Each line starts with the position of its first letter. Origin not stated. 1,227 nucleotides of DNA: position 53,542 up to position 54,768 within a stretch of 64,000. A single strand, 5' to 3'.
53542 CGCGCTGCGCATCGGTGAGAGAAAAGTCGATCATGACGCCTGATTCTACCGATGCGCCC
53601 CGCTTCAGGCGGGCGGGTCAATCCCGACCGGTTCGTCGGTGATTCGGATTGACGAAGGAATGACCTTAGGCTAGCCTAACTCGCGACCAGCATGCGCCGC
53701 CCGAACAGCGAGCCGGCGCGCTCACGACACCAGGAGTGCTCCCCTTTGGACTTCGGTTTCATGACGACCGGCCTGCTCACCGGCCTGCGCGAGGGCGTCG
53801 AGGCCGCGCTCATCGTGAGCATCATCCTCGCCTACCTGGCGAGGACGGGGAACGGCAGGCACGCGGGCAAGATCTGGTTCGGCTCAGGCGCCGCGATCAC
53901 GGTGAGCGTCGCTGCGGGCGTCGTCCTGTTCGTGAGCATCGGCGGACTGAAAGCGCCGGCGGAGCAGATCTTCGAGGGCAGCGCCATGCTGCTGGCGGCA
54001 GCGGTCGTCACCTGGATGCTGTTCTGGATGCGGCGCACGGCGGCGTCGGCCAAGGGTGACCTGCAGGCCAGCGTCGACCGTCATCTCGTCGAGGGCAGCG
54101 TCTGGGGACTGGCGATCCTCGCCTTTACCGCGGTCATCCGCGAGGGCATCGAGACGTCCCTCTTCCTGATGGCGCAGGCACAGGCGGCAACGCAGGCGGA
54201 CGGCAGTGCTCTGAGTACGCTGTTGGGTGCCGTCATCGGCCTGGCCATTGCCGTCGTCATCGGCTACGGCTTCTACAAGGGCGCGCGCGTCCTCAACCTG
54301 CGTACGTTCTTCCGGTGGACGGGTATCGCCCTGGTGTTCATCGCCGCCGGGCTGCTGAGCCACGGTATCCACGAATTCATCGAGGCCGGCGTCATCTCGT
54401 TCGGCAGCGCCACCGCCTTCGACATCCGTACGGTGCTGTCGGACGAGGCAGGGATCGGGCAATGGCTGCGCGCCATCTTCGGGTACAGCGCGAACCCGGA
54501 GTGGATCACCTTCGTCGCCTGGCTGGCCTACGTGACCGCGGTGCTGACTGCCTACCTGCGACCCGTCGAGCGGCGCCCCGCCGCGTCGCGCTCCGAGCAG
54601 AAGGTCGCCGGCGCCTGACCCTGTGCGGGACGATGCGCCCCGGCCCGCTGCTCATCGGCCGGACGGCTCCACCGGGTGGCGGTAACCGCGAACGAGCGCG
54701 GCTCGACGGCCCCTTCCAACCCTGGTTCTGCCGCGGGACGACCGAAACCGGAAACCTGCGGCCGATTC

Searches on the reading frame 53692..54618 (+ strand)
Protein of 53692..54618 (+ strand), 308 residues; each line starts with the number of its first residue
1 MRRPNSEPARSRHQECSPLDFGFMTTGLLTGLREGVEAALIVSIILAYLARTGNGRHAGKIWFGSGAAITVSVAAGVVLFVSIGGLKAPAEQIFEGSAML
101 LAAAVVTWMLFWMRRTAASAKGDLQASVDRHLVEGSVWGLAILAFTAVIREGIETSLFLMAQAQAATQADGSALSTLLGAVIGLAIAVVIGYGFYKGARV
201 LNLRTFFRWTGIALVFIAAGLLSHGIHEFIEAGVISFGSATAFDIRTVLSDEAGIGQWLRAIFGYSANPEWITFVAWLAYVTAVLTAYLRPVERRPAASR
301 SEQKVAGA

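Call 7: search_protein_families(library=pfam, proteins=[window:53692-54618:+])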
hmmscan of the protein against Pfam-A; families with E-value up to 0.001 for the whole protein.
window:53692-54618:+ (308 aa): 1 family
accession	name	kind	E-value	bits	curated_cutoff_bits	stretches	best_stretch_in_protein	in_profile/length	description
PF03239.20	FTR1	-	4.3e-56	190.7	25.3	1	28-282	5-265/284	Iron permease FTR1 family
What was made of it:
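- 53746..54618 (+): FTR1/EfeU-family iron permease (290 aa from TTG 53746) with REGVE and REGIE motifs; monocistronic. Pfam PF03239, E = 4e-56 (call 7).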

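Call 8: find_homologous_proteins(query=window:53746-54618:+, max_evalue=1e-20)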
Query window:53746-54618:+ (290 aa): 3684 proteins with E <= 1e-20 among 8000 candidates; the best 120 are listed.
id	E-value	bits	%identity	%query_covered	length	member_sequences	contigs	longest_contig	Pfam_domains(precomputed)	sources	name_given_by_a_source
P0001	4.5e-172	589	100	98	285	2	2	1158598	PF03239.21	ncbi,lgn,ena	-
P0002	6.3e-154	529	85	100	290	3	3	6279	PF03239.21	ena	-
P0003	8.8e-152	522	85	100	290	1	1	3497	PF03239.21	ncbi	-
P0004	1.3e-149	515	84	100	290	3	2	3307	PF03239.21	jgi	jgi:high-affinity iron transporter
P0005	1.9e-149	515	84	99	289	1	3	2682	PF03239.21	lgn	-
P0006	1.5e-148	512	83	100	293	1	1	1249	PF03239.21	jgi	jgi:high-affinity iron transporter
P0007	3.1e-148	511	83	100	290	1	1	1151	PF03239.21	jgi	jgi:high-affinity iron transporter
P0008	3.5e-148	510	83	100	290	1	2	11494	PF03239.21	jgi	jgi:high-affinity iron transporter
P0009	5.9e-148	510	83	100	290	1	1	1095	PF03239.21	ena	-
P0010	1.8e-147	508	82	100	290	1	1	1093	PF03239.21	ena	-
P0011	2.9e-147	507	82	100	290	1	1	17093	PF03239.21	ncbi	-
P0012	1.4e-145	502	82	100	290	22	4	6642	PF03239.21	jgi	jgi:high-affinity iron transporter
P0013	6.8e-145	500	82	100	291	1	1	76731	PF03239.21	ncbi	-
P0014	1.1e-142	492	80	99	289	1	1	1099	PF03239.21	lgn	-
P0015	2.4e-142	491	80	99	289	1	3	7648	PF03239.21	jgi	jgi:high-affinity iron transporter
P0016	2.8e-142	491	78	100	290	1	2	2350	PF03239.21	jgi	jgi:high-affinity iron transporter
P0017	6.1e-142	490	80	99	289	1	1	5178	PF03239.21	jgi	jgi:high-affinity iron transporter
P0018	8.7e-142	489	77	100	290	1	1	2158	PF03239.21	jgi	jgi:high-affinity iron transporter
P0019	9.7e-142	489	80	99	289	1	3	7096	PF03239.21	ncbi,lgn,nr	ncbi:MAG TPA: iron uptake transporter permease EfeU [Candidatus Limnocylindria bacterium]|nr:iron up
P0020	2.7e-141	488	78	100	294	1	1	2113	PF03239.21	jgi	jgi:high-affinity iron transporter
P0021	5.6e-141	487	77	100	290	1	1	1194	PF03239.21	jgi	jgi:high-affinity iron transporter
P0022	1.6e-140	485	77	100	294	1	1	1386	PF03239.21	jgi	jgi:high-affinity iron transporter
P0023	1.7e-140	485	77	100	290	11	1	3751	PF03239.21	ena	-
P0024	4.4e-140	484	79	99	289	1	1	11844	PF03239.21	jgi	jgi:high-affinity iron transporter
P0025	5.5e-140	484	79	99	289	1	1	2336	PF03239.21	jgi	jgi:high-affinity iron transporter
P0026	6.8e-140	483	78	100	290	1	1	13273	PF03239.21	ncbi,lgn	-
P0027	2.8e-139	481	78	99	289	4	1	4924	PF03239.21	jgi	jgi:high-affinity iron transporter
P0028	1.6e-135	469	77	99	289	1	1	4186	PF03239.21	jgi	jgi:high-affinity iron transporter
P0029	6.9e-135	467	76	100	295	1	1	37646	PF03239.21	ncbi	-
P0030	1.6e-133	462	75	100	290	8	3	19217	PF03239.21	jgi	-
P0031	2.1e-131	455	75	100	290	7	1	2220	PF03239.21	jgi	jgi:high-affinity iron transporter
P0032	5.7e-131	454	79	94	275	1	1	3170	PF03239.21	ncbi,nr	ncbi:MAG TPA: iron uptake transporter permease EfeU, partial [Candidatus Limnocylindria bacterium]|n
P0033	8.4e-125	434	71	99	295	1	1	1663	PF03239.21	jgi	jgi:high-affinity iron transporter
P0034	3.7e-122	425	70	100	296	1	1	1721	PF03239.21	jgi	jgi:high-affinity iron transporter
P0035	4.2e-122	425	71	97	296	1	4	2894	PF03239.21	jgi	jgi:high-affinity iron transporter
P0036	5.1e-122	425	72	97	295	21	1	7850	PF03239.21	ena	-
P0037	3.5e-121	422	73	98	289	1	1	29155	PF03239.21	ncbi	ncbi:MAG: iron uptake transporter permease EfeU [Candidatus Limnocylindria bacterium]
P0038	1.6e-120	420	72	99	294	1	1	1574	PF03239.21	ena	-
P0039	2.4e-120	419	71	100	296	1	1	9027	PF03239.21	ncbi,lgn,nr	ncbi:MAG TPA: iron uptake transporter permease EfeU [Candidatus Dormibacteraeota bacterium]|nr:iron 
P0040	4.2e-120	418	69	100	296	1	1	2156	PF03239.21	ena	-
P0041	4.4e-120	418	72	98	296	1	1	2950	PF03239.21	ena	-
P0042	5.4e-120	418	70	100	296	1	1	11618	PF03239.21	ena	-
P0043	7.0e-120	418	70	98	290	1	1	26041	PF03239.21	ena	-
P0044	1.1e-119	417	69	100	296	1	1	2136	PF03239.21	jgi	jgi:high-affinity iron transporter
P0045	1.2e-119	417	71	99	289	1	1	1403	PF03239.21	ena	-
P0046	1.4e-119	417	70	99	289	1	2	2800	PF03239.21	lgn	-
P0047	2.0e-119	416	70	100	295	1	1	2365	PF03239.21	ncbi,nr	ncbi:MAG TPA: iron uptake transporter permease EfeU [Candidatus Limnocylindria bacterium]|nr:iron up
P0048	2.8e-119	416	68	100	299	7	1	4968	PF03239.21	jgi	jgi:high-affinity iron transporter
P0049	3.2e-119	415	68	99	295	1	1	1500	PF03239.21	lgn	-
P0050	3.5e-119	415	73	100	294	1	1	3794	PF24661.2,PF03239.21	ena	-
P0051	3.7e-119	415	72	99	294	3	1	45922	PF03239.21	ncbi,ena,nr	ncbi:MAG TPA: iron uptake transporter permease EfeU [Candidatus Limnocylindria bacterium]|nr:iron up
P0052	4.2e-119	415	69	100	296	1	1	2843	PF03239.21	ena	-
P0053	4.7e-119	415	52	96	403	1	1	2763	PF03239.21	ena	-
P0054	6.1e-119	414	72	99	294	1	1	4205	PF03239.21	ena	-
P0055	6.3e-119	414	70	98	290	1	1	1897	PF03239.21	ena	-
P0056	7.7e-119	414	71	96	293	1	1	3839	PF03239.21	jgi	jgi:high-affinity iron transporter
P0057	9.0e-119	414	69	100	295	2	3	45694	PF03239.21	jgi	-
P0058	9.2e-119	414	70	94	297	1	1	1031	PF03239.21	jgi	jgi:high-affinity iron transporter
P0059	9.6e-119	414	72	97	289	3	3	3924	PF03239.21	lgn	-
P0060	9.9e-119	414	72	99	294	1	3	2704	PF03239.21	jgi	jgi:high-affinity iron transporter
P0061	1.2e-118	414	69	100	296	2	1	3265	PF03239.21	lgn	-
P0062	1.2e-118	413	70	96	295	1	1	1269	PF03239.21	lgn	-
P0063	1.3e-118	413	71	99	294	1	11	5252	PF03239.21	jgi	jgi:high-affinity iron transporter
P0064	1.4e-118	413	69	100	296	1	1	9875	PF03239.21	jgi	jgi:high-affinity iron transporter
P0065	1.5e-118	413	68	99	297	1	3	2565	PF03239.21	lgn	-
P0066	1.5e-118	413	68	100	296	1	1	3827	PF03239.21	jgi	jgi:high-affinity iron transporter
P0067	1.6e-118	413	69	100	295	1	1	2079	PF03239.21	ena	-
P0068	2.3e-118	413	68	98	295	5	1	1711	PF03239.21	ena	-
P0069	2.3e-118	413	70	98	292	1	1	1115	PF03239.21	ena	-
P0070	2.4e-118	413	71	100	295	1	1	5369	PF03239.21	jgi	jgi:high-affinity iron transporter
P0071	2.6e-118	412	72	95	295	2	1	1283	PF03239.21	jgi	jgi:high-affinity iron transporter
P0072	2.7e-118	412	67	100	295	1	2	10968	PF03239.21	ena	-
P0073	2.9e-118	412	71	97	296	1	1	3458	PF03239.21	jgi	jgi:high-affinity iron transporter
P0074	3.0e-118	412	69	100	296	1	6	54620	PF03239.21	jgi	jgi:high-affinity iron transporter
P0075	3.3e-118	412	71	98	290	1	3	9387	PF03239.21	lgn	-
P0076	3.4e-118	412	68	100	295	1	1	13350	PF03239.21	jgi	jgi:high-affinity iron transporter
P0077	3.4e-118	412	69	100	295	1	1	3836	PF03239.21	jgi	-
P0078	3.8e-118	412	68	100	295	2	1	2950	PF03239.21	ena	-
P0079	4.1e-118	412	69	99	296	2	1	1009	PF03239.21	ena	-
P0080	4.2e-118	412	71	100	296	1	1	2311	PF03239.21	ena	-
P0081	5.5e-118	411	69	100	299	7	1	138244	PF03239.21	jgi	jgi:high-affinity iron transporter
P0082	6.2e-118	411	67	95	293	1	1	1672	PF03239.21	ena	-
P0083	6.8e-118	411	71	100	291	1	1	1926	PF03239.21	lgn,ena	-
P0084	7.3e-118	411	68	100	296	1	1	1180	PF03239.21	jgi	jgi:high-affinity iron transporter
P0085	8.3e-118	411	68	100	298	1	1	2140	PF03239.21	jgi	jgi:high-affinity iron transporter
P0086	8.4e-118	411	68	100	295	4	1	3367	PF03239.21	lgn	-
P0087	8.8e-118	411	71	100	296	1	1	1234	PF03239.21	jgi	jgi:high-affinity iron transporter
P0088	9.6e-118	411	67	100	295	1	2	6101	PF03239.21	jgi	jgi:high-affinity iron transporter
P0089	9.7e-118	411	69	100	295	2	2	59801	PF03239.21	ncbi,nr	ncbi:MAG: FTR1 family protein [Chloroflexota bacterium]|nr:FTR1 family protein [Chloroflexota bacter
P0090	1.0e-117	410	71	99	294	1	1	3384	PF03239.21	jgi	jgi:high-affinity iron transporter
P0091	1.2e-117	410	70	99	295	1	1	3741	PF03239.21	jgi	jgi:high-affinity iron transporter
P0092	1.3e-117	410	67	100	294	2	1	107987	PF03239.21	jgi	jgi:high-affinity iron transporter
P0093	1.4e-117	410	71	100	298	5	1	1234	PF03239.21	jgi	jgi:high-affinity iron transporter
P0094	1.5e-117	410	70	93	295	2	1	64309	PF03239.21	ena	-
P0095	1.6e-117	410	68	100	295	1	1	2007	PF03239.21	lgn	-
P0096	1.8e-117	410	70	99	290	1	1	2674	PF03239.21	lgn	-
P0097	2.0e-117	410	72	98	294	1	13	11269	PF03239.21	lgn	-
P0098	2.1e-117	409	72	98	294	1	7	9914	PF03239.21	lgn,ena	-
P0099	2.3e-117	409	70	98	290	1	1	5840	PF03239.21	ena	-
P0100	2.3e-117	409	70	99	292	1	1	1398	PF03239.21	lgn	-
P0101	2.7e-117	409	68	100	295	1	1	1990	PF03239.21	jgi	-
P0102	2.8e-117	409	71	100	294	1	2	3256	PF03239.21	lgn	-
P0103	2.9e-117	409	71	100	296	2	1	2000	PF03239.21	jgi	jgi:high-affinity iron transporter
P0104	2.9e-117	409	71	98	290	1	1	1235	PF03239.21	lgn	-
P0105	3.0e-117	409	68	100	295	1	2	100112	PF03239.21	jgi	jgi:high-affinity iron transporter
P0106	3.7e-117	409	68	99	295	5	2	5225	PF03239.21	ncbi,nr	ncbi:MAG: FTR1 family protein [Chloroflexota bacterium]|nr:FTR1 family protein [Chloroflexota bacter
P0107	4.4e-117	408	72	98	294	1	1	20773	PF03239.21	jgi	jgi:high-affinity iron transporter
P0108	4.4e-117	408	67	100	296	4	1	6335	PF03239.21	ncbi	-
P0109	4.5e-117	408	72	98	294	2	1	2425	PF03239.21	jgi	jgi:high-affinity iron transporter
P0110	4.7e-117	408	69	100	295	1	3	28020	PF03239.21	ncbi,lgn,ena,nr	ncbi:MAG TPA: FTR1 family protein [Candidatus Limnocylindria bacterium]|nr:FTR1 family protein [Cand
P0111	4.9e-117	408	71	100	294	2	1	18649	PF03239.21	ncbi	ncbi:MAG TPA: iron uptake transporter permease EfeU [Candidatus Limnocylindria bacterium]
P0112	5.2e-117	408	70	100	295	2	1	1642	PF03239.21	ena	-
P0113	5.8e-117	408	68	100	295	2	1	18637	PF03239.21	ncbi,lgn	ncbi:MAG: FTR1 family protein [Chloroflexota bacterium]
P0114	6.0e-117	408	68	100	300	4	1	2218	PF03239.21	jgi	jgi:high-affinity iron transporter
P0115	6.2e-117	408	71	98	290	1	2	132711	PF03239.21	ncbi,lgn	-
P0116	7.1e-117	408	67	99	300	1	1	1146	PF03239.21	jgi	jgi:high-affinity iron transporter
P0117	7.3e-117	408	68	100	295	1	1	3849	PF03239.21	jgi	jgi:high-affinity iron transporter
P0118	7.5e-117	408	70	99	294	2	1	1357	PF03239.21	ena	-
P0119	8.1e-117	408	68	98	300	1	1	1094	PF03239.21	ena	-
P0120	8.3e-117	407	71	100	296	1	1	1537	PF03239.21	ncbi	ncbi:MAG: iron uptake transporter permease EfeU [Candidatus Limnocylindria bacterium]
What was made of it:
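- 53746..54618 (+): Homologues of 289-296 aa cover the whole query, and some sources name them 'iron uptake transporter permease EfeU' (call 8).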

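Call 10: find_related_loci(query=window:53746-54618:+, collection=genome_contigs, flank=6000)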
Query window:53746-54618:+ (290 aa) in genome_contigs; peptide patterns used: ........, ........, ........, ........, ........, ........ (x = any residue, [..] = any of these).
598 stretches matched a pattern; 428 encode a relative of the query (tblastn E <= 1e-3); the best 80 are kept; 80 distinct loci.
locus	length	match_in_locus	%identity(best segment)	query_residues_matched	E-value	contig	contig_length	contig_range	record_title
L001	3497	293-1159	84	1-289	9e-160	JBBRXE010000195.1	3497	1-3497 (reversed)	MAG: Candidatus Limnocylindria bacterium isolate La4_metabat2.166 La4_metabat2.166_K_1218206_L_3497_cov_54.6001, whole g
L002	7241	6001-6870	78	1-290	6e-149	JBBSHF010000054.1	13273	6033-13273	MAG: Candidatus Limnocylindria bacterium isolate LS2_sbin.60 LS2_sbin.60_K_1071196_L_13273_cov_37.2759, whole genome sho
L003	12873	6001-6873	82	1-290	1e-140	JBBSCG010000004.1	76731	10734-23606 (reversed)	MAG: Candidatus Limnocylindria bacterium isolate metawrap_la6_10 metawrap_la6_10_K_468874_L_76731_cov_22.2067, whole gen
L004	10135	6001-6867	82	1-289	2e-140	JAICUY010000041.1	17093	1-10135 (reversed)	MAG: Steroidobacteraceae bacterium isolate HEB_FP_1_bin.9 k141_159681_length_17093_cov_11.4300, whole genome shotgun seq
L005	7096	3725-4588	80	1-288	7e-131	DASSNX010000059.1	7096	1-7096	MAG TPA_asm: Candidatus Limnocylindria bacterium isolate SMAG_U1237 k141_1406194, whole genome shotgun sequence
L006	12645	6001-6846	72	1-286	1e-127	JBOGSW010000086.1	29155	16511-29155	MAG: Candidatus Limnocylindria bacterium isolate M3-S_metawrap_bin.20 k127_2117624, whole genome shotgun sequence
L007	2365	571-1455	69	1-290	2e-134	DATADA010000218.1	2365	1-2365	MAG TPA_asm: Candidatus Limnocylindria bacterium isolate SMAG_U6738 k141_1004487, whole genome shotgun sequence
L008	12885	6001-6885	68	1-289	1e-126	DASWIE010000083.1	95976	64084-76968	MAG TPA_asm: Candidatus Limnocylindria bacterium isolate SMAG_U2860 k141_168558, whole genome shotgun sequence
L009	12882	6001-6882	71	1-290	5e-126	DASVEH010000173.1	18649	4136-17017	MAG TPA_asm: Candidatus Limnocylindria bacterium isolate SMAG_U2055 k141_61409, whole genome shotgun sequence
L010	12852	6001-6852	70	1-283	2e-125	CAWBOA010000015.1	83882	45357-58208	MAG: uncultured Chloroflexia bacterium isolate MFD09206.bin.2.125 genome assembly, contig: contig_8327, whole genome sho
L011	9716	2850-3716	70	1-286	2e-125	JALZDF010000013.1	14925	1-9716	MAG: Chloroflexota bacterium isolate SKG bin13 SC8798-8800_k127_952186, whole genome shotgun sequence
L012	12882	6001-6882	68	1-290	2e-125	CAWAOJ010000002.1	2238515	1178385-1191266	MAG: uncultured Chloroflexia bacterium isolate MFD01721.bin.1.375 genome assembly, contig: contig_2995, whole genome sho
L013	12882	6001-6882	69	1-290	1e-124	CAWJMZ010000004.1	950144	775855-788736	MAG: uncultured Chloroflexia bacterium isolate MFD02840.bin.1.418 genome assembly, contig: contig_30310, whole genome sh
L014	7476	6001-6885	69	1-290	2e-124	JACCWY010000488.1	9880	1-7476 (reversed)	MAG: Chloroflexota bacterium isolate MGR_bin164 SD2897-2912_k127_5951684, whole genome shotgun sequence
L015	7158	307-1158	72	1-283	2e-124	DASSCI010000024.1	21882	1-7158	MAG TPA_asm: Candidatus Limnocylindria bacterium isolate SMAG_U917 k141_624953, whole genome shotgun sequence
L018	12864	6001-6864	68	1-289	9e-124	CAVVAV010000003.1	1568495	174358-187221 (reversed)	MAG: uncultured Chloroflexia bacterium isolate MFD09206.bin.1.36 genome assembly, contig: contig_91, whole genome shotgu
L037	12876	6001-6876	67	1-288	7e-120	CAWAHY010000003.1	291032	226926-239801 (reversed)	MAG: uncultured Chloroflexia bacterium isolate MFD02242.bin.2.61 genome assembly, contig: contig_44504, whole genome sho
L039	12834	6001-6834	67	1-281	9e-120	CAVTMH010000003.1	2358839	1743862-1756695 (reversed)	MAG: uncultured Chloroflexia bacterium isolate MFD05747.bin.1.75 genome assembly, contig: contig_814, whole genome shotg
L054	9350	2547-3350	68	4-274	5e-117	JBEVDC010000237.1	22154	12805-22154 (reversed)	MAG: Candidatus Limnocylindrales bacterium isolate T2R1BO.metabat2.117 T2R1BO.metabat2.117_k133_15462672, whole genome s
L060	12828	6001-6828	70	1-281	2e-116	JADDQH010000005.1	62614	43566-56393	MAG: Chloroflexota bacterium isolate YB3_1 AB19_YB3_24_length_62632_cov_48, whole genome shotgun sequence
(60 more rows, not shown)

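Call 21: search_protein_families(library=pfam, proteins=[L037:5093-5809:-, L054:1630-2376:-, L060:4998-5768:-, L018:6959-7705:-])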
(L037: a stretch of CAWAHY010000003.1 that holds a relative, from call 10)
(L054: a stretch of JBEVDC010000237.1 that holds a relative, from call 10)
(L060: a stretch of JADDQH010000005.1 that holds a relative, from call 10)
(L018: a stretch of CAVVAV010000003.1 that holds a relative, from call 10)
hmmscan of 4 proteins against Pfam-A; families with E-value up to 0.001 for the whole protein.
L037:5093-5809:- (238 aa): 6 families
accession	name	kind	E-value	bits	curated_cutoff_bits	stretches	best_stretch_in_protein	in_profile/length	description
PF02742.21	Fe_dep_repr_C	-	9.2e-22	77.3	27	1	80-148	1-69/70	Iron dependent repressor, metal binding and dimerisation domain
PF04023.20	FeoA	-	1.5e-10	41.4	23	1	159-235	2-74/74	FeoA domain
PF01325.25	Fe_dep_repress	-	7.9e-09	36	26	1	24-75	7-58/60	Iron dependent repressor, N-terminal DNA binding domain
PF12802.13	MarR_2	-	2.5e-05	24.8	27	1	29-74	10-55/61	MarR family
PF00392.27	GntR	-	0.00029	20.9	27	1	44-74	29-59/64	Bacterial regulatory proteins, gntR family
PF07848.18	PaaX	-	0.00071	20.2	24.8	0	29-81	8-68/70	PaaX-like protein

L054:1630-2376:- (248 aa): 4 families
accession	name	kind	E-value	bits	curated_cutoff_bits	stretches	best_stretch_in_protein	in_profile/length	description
PF02742.21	Fe_dep_repr_C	-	2.9e-19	69.3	27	1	73-140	1-68/70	Iron dependent repressor, metal binding and dimerisation domain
PF04023.20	FeoA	-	1.4e-08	35.1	23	1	153-226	2-72/74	FeoA domain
PF01325.25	Fe_dep_repress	-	9.1e-08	32.6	26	1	12-70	2-60/60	Iron dependent repressor, N-terminal DNA binding domain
PF12802.13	MarR_2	-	7e-05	23.3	27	1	29-68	17-56/61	MarR family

L060:4998-5768:- (256 aa): 5 families
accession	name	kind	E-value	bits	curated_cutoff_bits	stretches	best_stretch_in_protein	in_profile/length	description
PF02742.21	Fe_dep_repr_C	-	5.6e-21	74.8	27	1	73-140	1-68/70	Iron dependent repressor, metal binding and dimerisation domain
PF04023.20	FeoA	-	1.1e-09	38.6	23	1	153-226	2-72/74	FeoA domain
PF01325.25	Fe_dep_repress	-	2.2e-06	28.2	26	1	14-65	4-55/60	Iron dependent repressor, N-terminal DNA binding domain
PF12802.13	MarR_2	-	5.6e-06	26.9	27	1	36-64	24-52/61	MarR family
PF00126.33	HTH_1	-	0.00098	19.5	26.6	0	36-77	17-60/60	Bacterial regulatory helix-turn-helix protein, lysR family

L018:6959-7705:- (248 aa): 1 family
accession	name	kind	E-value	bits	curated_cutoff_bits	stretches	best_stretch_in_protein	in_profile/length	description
PF01475.25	FUR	-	2.3e-19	70.1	23.1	1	112-229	2-118/121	Ferric uptake regulator family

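Call 30: find_homologous_proteins(query=A2, max_evalue=1e-10)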
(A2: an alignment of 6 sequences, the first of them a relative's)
Query A2 (6 sequences) (248 aa, profile of the alignment): 4744 proteins with E <= 1e-10 among 8000 candidates; the best 120 are listed.
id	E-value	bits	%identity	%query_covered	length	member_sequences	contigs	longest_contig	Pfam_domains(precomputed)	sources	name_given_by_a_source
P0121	2.2e-125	435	72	92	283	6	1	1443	PF02742.22,PF01325.26,PF04023.21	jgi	-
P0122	4.4e-125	434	68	94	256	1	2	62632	PF12802.14,PF02742.22,PF01325.26,PF04023.21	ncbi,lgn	-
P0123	1.8e-124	432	100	100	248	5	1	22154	PF02742.22,PF01325.26,PF04023.21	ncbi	ncbi:MAG: metal-dependent transcriptional regulator [Candidatus Limnocylindrales bacterium]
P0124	7.2e-124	430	70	94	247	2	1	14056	PF12802.14,PF02742.22,PF01325.26,PF04023.21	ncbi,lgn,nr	ncbi:MAG TPA: metal-dependent transcriptional regulator [Candidatus Limnocylindrales bacterium]|nr:m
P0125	1.2e-123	429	68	92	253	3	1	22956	PF02742.22,PF01325.26,PF04023.21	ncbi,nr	ncbi:MAG: metal-dependent transcriptional regulator [Chloroflexi bacterium]|nr:metal-dependent trans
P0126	1.8e-122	425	91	98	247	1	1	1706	PF02742.22,PF01325.26,PF04023.21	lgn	-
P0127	2.6e-122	425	90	98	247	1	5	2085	PF02742.22,PF01325.26,PF04023.21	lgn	-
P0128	5.9e-122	424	90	98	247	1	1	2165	PF02742.22,PF01325.26,PF04023.21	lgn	-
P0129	6.7e-120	417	89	97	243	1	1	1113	PF02742.22,PF01325.26,PF04023.21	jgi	jgi:DtxR family Mn-dependent transcriptional regulator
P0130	1.6e-119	416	73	93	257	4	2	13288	PF02742.22,PF01325.26,PF04023.21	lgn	-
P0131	1.9e-119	415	86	98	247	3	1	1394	PF02742.22,PF01325.26,PF04023.21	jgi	jgi:DtxR family Mn-dependent transcriptional regulator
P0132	2.8e-119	415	86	98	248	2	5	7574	PF02742.22,PF01325.26,PF04023.21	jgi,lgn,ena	jgi:DtxR family Mn-dependent transcriptional regulator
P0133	3.4e-119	415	90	97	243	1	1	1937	PF02742.22,PF01325.26,PF04023.21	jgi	jgi:DtxR family Mn-dependent transcriptional regulator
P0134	3.9e-119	414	90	97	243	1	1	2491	PF02742.22,PF01325.26,PF04023.21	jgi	jgi:DtxR family Mn-dependent transcriptional regulator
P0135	4.8e-119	414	90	97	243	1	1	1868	PF02742.22,PF01325.26,PF04023.21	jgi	jgi:DtxR family Mn-dependent transcriptional regulator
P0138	1.1e-118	413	71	94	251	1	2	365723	PF12802.14,PF02742.22,PF01325.26,PF04023.21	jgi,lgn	jgi:DtxR family transcriptional regulator, Mn-dependent transcriptional regulator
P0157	1.8e-116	406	82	98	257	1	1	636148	PF02742.22,PF01325.26,PF04023.21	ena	-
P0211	3.5e-114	398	73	97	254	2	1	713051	PF02742.22,PF01325.26,PF04023.21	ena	-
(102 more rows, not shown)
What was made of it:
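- On DtxR/IdeR iron-box operator: DtxR-family genes are common in related MAGs (calls 21, 30).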

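Call 44: find_encoding_contigs(protein=P0001, flank=1000, max_places=3)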
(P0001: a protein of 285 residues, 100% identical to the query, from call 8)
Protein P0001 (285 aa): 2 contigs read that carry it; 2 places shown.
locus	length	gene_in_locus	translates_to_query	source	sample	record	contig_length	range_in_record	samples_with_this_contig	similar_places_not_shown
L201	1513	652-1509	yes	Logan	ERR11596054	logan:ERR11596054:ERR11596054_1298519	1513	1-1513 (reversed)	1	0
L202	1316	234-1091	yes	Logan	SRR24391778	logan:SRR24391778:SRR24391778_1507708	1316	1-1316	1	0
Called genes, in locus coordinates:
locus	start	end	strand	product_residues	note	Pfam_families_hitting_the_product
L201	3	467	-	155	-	?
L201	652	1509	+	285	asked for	PF03239:FTR1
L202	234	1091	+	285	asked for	PF03239:FTR1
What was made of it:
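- On DtxR/IdeR iron-box operator: The source contig of 1.16 Mb could not be fetched (call 44).
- Tried and rejected: None of the 240 listed hits is on it, and the contig could not be fetched (call 44).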
